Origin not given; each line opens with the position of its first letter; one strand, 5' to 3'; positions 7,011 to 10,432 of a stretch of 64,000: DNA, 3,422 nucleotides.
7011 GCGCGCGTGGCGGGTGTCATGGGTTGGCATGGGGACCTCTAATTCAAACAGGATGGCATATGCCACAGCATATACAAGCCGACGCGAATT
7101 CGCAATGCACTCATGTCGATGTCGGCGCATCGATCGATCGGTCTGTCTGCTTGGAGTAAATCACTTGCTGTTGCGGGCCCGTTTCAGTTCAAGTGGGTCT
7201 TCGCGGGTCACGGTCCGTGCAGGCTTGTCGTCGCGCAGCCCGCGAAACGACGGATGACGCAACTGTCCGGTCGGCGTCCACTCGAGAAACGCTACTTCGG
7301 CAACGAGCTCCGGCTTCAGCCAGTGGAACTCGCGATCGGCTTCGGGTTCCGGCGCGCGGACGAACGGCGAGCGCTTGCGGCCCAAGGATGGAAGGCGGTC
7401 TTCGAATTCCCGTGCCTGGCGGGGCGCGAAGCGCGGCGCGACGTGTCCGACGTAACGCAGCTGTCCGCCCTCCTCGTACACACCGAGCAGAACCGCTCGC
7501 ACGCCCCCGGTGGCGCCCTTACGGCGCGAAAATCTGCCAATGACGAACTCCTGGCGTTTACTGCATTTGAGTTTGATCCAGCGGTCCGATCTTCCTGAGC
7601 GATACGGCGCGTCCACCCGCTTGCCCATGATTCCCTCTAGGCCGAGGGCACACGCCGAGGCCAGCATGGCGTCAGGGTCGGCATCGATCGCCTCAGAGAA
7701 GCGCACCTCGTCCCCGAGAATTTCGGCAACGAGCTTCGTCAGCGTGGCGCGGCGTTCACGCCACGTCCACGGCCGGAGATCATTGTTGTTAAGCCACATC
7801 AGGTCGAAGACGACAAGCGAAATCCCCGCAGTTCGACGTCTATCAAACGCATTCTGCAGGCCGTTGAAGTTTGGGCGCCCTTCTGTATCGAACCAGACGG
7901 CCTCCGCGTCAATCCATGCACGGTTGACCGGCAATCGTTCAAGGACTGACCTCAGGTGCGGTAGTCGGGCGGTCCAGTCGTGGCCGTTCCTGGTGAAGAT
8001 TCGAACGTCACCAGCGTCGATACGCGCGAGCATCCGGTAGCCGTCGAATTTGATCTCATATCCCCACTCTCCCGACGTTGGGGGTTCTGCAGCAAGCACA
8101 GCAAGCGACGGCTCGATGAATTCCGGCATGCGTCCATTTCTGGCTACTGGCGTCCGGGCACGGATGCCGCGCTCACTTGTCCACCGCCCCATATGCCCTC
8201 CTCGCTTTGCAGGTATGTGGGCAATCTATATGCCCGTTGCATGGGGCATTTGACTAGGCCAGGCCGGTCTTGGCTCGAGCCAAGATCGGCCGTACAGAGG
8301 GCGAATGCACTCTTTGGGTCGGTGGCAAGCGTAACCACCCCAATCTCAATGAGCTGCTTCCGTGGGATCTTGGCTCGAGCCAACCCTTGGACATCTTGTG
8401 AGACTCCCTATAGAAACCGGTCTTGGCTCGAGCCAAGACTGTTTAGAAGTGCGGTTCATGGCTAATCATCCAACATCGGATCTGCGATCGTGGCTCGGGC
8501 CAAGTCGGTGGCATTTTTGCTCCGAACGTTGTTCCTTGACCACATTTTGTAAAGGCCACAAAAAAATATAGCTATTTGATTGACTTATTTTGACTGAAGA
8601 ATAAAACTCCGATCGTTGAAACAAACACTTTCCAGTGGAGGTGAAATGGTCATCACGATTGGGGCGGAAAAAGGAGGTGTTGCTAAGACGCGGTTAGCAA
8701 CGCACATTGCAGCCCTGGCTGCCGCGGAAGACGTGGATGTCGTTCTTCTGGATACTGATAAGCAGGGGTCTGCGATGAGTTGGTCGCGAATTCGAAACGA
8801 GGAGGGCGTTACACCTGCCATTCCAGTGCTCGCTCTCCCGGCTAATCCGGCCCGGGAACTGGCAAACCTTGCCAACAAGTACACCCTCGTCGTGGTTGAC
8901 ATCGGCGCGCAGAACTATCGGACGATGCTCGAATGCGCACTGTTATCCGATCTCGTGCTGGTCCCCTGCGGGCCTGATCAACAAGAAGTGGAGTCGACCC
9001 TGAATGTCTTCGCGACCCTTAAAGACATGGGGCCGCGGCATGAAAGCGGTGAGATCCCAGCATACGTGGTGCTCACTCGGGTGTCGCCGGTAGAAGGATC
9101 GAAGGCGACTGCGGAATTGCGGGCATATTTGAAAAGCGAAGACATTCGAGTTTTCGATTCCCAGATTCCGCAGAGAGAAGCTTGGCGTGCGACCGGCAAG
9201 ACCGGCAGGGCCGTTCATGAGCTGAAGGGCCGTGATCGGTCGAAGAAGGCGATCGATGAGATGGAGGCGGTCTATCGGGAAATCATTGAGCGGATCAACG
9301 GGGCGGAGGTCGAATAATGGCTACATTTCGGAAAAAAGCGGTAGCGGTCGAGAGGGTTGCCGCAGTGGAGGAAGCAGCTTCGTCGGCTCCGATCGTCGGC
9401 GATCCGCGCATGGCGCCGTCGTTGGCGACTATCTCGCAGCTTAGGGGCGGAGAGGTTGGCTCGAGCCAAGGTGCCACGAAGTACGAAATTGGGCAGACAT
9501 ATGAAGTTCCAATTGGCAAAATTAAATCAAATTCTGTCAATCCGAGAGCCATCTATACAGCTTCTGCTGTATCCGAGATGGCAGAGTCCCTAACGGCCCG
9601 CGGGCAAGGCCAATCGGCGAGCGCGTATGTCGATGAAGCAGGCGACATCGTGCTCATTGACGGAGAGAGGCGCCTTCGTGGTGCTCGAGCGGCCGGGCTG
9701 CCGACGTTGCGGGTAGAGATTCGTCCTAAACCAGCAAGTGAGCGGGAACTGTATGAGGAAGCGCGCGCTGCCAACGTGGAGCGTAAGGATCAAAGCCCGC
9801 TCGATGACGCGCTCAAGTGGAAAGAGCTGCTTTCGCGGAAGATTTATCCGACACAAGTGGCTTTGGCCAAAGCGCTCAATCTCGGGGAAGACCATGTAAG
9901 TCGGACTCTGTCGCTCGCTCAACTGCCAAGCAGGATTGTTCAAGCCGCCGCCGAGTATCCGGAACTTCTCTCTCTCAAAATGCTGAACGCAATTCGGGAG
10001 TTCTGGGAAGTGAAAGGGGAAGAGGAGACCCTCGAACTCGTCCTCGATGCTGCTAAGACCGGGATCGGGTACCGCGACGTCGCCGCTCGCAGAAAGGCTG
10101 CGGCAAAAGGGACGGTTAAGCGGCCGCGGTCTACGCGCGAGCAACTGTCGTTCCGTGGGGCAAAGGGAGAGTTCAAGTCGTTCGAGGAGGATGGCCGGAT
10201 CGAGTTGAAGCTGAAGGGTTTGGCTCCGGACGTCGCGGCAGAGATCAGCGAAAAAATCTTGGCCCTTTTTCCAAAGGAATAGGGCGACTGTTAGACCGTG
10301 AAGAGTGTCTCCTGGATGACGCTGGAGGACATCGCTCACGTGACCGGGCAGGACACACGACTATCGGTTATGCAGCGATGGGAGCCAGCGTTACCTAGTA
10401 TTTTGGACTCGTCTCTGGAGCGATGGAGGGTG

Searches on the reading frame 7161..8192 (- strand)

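Call 100: search_protein_families(library=pfam, proteins=[window:7161-8192:-], max_evalue=0.0001)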
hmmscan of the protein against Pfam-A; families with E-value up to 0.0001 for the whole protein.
window:7161-8192:- (343 aa): 2 families
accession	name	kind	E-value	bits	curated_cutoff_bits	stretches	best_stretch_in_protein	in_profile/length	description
PF04679.21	DNA_ligase_A_C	-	2.8e-26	92.2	27.5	1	228-323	2-94/94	ATP dependent DNA ligase C terminal region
PF01068.26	DNA_ligase_A_M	-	2.4e-24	86.6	26.2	1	41-209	20-204/204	ATP dependent DNA ligase domain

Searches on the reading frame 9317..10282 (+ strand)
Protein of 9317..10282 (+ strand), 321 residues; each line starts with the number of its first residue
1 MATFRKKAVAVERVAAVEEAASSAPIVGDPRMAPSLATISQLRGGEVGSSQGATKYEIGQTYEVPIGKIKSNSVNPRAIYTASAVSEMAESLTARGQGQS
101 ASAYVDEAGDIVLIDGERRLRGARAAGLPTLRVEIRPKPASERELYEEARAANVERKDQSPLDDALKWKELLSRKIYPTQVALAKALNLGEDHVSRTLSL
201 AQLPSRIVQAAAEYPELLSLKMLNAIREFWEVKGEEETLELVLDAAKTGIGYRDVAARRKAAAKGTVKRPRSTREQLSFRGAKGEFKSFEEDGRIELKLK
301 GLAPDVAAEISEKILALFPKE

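Call 100: search_protein_families(library=pfam, proteins=[window:9317-10282:+], max_evalue=0.0001)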
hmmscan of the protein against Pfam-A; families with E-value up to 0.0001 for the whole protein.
window:9317-10282:+ (321 aa): 1 family
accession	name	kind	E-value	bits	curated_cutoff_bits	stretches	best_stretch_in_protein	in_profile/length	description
PF02195.25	ParB_N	-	1.5e-06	28.6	26.3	1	62-137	4-79/95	ParB N-terminal domain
